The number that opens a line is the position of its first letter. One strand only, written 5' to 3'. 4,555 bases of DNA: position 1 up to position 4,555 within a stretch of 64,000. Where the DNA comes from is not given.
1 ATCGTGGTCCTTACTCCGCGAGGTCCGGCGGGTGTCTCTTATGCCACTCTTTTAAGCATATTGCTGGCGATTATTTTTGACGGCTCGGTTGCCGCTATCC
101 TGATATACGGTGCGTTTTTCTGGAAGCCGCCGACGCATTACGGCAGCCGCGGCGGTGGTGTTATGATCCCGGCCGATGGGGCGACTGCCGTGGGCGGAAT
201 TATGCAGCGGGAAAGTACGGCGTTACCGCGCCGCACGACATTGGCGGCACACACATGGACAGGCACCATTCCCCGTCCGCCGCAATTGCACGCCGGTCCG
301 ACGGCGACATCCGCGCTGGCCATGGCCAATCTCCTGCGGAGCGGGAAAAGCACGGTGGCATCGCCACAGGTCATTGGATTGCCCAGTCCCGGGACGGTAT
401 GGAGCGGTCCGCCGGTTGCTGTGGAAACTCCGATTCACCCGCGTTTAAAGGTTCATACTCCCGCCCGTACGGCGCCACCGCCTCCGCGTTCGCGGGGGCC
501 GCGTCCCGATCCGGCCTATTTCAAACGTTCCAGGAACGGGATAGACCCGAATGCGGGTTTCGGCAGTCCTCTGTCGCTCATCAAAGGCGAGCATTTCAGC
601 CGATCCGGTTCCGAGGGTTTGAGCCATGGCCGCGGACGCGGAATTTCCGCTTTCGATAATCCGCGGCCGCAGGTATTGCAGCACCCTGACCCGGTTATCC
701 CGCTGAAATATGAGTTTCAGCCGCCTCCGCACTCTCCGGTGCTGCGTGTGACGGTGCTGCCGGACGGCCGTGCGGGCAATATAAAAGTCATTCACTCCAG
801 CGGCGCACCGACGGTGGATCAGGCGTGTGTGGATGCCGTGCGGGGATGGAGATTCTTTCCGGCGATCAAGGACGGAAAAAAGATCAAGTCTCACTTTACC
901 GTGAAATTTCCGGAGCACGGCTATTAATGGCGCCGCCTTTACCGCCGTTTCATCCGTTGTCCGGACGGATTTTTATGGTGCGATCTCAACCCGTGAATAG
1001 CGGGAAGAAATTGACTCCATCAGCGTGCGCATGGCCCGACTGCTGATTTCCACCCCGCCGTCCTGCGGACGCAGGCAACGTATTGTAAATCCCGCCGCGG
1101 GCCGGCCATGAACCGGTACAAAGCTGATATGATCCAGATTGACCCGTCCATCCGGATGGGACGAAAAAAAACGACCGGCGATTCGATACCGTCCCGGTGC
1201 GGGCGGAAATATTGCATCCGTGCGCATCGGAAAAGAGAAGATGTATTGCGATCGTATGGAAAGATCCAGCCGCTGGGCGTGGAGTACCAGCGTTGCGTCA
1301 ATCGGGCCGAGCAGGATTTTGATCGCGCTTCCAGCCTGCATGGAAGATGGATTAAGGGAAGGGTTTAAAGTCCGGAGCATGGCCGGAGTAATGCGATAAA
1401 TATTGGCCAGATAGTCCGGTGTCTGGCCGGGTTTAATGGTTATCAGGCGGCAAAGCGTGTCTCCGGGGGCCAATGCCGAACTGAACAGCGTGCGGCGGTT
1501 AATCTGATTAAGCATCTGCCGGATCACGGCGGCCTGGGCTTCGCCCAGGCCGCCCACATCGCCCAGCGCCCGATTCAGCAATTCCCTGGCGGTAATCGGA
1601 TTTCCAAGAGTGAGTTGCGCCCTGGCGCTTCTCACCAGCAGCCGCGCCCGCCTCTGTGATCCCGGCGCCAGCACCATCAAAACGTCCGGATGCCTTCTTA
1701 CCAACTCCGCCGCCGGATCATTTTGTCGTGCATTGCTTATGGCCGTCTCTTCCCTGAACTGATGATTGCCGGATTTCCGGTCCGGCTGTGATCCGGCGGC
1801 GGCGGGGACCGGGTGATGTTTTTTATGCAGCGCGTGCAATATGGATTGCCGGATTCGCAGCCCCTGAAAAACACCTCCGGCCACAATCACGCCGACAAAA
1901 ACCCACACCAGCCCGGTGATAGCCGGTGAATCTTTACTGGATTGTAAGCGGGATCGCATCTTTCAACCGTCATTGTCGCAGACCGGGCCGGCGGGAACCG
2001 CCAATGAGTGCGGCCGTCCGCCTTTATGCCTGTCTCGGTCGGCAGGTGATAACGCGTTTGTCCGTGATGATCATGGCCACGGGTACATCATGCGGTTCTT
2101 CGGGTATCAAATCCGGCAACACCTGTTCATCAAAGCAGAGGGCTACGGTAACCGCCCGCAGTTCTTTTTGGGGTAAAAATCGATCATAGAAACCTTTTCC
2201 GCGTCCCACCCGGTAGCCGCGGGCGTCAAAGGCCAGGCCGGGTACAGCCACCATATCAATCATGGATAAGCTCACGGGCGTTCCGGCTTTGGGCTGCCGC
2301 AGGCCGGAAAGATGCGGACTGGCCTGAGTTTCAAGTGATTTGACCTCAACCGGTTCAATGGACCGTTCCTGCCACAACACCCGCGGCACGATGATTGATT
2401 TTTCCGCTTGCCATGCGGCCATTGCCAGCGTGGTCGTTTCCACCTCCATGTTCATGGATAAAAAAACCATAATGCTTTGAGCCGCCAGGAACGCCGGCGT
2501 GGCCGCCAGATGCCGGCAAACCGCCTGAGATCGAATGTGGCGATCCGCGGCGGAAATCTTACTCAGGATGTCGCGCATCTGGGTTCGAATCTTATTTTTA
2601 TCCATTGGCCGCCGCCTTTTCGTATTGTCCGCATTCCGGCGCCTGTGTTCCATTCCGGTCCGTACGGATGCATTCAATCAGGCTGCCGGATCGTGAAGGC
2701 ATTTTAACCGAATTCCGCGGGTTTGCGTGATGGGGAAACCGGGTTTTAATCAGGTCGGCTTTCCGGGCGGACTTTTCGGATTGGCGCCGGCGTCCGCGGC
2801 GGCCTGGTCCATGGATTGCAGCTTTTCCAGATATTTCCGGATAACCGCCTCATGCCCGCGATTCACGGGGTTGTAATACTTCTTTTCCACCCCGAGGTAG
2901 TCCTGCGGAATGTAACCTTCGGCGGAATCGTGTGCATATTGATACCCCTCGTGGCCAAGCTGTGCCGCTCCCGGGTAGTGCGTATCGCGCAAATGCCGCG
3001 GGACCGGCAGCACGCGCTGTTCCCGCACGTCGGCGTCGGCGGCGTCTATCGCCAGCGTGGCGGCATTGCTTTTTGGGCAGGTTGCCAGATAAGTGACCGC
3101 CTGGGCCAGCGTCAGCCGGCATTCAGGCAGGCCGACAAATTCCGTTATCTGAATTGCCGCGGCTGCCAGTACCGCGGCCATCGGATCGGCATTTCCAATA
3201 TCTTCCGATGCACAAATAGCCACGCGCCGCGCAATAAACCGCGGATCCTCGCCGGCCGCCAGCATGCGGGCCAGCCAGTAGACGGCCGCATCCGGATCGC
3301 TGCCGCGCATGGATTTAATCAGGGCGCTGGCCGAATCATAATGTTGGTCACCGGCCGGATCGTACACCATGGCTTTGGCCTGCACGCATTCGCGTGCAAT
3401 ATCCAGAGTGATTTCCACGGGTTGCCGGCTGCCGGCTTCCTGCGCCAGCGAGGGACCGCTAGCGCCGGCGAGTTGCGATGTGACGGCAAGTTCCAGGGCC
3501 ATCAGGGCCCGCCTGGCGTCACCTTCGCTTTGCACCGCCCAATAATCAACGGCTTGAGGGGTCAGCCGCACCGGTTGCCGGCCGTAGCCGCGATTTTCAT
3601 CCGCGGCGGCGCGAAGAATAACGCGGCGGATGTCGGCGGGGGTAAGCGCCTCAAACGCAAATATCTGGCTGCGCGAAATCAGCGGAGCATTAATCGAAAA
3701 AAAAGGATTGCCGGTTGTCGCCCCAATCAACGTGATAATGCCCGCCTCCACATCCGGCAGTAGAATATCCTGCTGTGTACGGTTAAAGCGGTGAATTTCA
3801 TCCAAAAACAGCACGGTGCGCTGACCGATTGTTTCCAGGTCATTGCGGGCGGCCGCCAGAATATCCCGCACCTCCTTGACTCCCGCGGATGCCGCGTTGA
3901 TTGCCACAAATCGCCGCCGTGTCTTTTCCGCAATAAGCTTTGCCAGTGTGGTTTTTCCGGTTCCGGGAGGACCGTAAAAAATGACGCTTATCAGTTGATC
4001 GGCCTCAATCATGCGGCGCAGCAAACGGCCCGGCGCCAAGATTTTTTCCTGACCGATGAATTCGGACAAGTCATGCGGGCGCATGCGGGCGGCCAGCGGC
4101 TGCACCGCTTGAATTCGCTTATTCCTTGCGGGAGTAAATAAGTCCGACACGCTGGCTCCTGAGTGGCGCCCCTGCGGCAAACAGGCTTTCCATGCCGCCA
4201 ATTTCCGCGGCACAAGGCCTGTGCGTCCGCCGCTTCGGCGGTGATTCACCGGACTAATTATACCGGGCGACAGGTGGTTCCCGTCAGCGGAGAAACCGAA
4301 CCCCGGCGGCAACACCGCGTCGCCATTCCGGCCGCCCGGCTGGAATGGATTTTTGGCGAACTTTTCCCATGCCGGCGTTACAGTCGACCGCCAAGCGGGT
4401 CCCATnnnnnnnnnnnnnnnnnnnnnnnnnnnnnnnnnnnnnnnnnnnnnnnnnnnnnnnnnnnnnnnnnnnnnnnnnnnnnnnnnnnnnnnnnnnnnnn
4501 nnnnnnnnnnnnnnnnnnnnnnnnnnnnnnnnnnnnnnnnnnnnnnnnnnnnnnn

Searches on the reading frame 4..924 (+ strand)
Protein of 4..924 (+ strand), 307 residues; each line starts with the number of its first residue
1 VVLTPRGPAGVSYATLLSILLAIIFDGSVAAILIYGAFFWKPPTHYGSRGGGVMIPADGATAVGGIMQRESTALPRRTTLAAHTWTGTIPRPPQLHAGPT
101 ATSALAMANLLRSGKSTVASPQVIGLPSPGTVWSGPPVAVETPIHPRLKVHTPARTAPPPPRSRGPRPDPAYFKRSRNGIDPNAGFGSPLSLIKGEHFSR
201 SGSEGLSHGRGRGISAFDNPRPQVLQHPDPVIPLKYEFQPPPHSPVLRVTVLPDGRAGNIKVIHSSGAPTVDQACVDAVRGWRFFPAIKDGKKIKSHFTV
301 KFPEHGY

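Call 25: search_protein_families(library=pfam, proteins=[window:4-924:+], max_evalue=0.00001)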
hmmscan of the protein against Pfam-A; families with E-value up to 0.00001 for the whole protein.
window:4-924:+ (307 aa): 1 family
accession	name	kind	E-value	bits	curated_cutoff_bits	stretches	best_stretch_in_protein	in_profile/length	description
PF03544.19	TonB_C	-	7.4e-12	46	24.6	1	246-302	19-77/79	Gram-negative bacterial TonB protein C-terminal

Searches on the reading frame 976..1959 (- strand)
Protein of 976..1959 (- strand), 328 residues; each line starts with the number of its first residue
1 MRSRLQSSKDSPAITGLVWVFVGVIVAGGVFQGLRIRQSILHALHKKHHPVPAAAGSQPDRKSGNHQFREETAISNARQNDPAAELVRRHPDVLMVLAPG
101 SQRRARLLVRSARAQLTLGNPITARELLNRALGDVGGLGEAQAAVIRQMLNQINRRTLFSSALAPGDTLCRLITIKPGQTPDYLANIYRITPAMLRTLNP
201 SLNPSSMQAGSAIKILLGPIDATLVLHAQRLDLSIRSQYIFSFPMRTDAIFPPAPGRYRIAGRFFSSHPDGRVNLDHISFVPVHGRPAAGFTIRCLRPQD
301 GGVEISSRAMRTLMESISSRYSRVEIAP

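Call 25: search_protein_families(library=pfam, proteins=[window:976-1959:-], max_evalue=0.00001)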
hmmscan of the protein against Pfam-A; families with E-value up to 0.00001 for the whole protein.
window:976-1959:- (328 aa): 0 families

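Call 46: search_protein_families(library=pfam, proteins=[window:976-1959:-], max_evalue=0.1)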
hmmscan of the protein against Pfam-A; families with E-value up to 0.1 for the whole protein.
window:976-1959:- (328 aa): 1 family
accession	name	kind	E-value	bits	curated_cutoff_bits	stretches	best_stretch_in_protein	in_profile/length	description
PF01476.26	LysM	-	0.0031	17.9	20.9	1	173-215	1-42/43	LysM domain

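Call 51: find_encoding_contigs(protein=window:976-1959:-, flank=10000, max_places=3)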
Protein window:976-1959:- (328 aa): 12 contigs read that carry it; 3 places shown.
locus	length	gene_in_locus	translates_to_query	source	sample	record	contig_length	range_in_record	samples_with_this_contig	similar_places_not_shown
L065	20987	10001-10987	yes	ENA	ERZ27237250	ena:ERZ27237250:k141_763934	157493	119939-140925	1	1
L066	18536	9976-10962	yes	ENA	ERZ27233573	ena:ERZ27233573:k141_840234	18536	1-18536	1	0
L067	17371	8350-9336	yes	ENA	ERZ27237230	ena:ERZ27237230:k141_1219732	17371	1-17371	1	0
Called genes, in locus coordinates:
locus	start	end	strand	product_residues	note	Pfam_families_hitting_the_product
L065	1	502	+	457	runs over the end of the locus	PF01029:NusB, PF01189:Methyltr_RsmB-F, PF13649:Methyltransf_25 (weak), PF13847:Methyltransf_31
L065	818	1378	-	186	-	PF01765:RRF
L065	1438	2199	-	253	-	PF00696:AA_kinase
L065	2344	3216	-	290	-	PF00889:EF_TS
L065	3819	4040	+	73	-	PF01197:Ribosomal_L31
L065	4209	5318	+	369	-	PF03462:PCRF, PF00472:RF-1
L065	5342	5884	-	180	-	PF01230:HIT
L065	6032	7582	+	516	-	PF00479:G6PD_N, PF02781:G6PD_C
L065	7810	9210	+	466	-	PF01078:Mg_chelatase (faint), PF05496:RuvB_N, PF00158:Sigma54_activat (faint), PF00004:AAA, PF07728:AAA_5 (weak), PF13173:AAA_14 (weak), PF16193:AAA_assoc_2, PF12002:MgsA_C, +1 more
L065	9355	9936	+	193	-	PF01812:5-FTHF_cyc-lig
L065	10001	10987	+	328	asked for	-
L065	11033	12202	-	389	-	PF03544:TonB_C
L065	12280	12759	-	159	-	PF03449:GreA_GreB_N, PF01272:GreA_GreB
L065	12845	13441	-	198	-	PF04362:Iron_traffic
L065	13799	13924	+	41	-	-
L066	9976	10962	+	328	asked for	-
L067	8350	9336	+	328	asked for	-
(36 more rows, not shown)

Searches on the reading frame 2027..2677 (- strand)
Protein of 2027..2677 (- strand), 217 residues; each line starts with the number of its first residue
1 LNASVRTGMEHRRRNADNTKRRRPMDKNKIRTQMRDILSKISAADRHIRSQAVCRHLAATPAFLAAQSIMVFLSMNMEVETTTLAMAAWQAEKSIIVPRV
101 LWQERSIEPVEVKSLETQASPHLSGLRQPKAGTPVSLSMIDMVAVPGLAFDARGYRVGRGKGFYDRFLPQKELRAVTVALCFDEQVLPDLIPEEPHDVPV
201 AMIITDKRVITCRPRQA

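Call 25: search_protein_families(library=pfam, proteins=[window:2027-2677:-], max_evalue=0.00001)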
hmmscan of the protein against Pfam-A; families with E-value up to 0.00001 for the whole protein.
window:2027-2677:- (217 aa): 1 family
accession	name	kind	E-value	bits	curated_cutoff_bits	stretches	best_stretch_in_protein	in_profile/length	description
PF01812.26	5-FTHF_cyc-lig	-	1.4e-42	146.2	27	1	27-205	1-185/186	5-formyltetrahydrofolate cyclo-ligase family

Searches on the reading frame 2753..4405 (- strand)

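Call 25: search_protein_families(library=pfam, proteins=[window:2753-4405:-], max_evalue=0.00001)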
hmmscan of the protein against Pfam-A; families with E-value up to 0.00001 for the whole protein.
window:2753-4405:- (551 aa): 8 families
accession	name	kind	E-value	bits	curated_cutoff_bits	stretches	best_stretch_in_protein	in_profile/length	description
PF12002.13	MgsA_C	-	1.4e-63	214.2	27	1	368-529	1-166/167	MgsA AAA+ ATPase C terminal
PF16193.11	AAA_assoc_2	-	9.1e-22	77.6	34.3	1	277-367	3-81/81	AAA C-terminal domain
PF05496.18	RuvB_N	-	4.3e-17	62.8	27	1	108-226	1-115/159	Holliday junction DNA helicase RuvB P-loop domain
PF00004.35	AAA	-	1.2e-16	61.8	21.2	1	141-248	1-125/131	ATPase family associated with various cellular activities (AAA)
PF07728.20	AAA_5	-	7e-07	29.8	22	1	141-220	2-91/139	AAA domain (dynein-related subfamily)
PF00158.32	Sigma54_activat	-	1.3e-06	28.6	20.2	0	131-174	17-61/168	Sigma-54 interaction domain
PF13401.12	AAA_22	-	1.5e-06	29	27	0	141-189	8-57/130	AAA domain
PF13173.12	AAA_14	-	5.3e-06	26.9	27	1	141-211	5-78/129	AAA domain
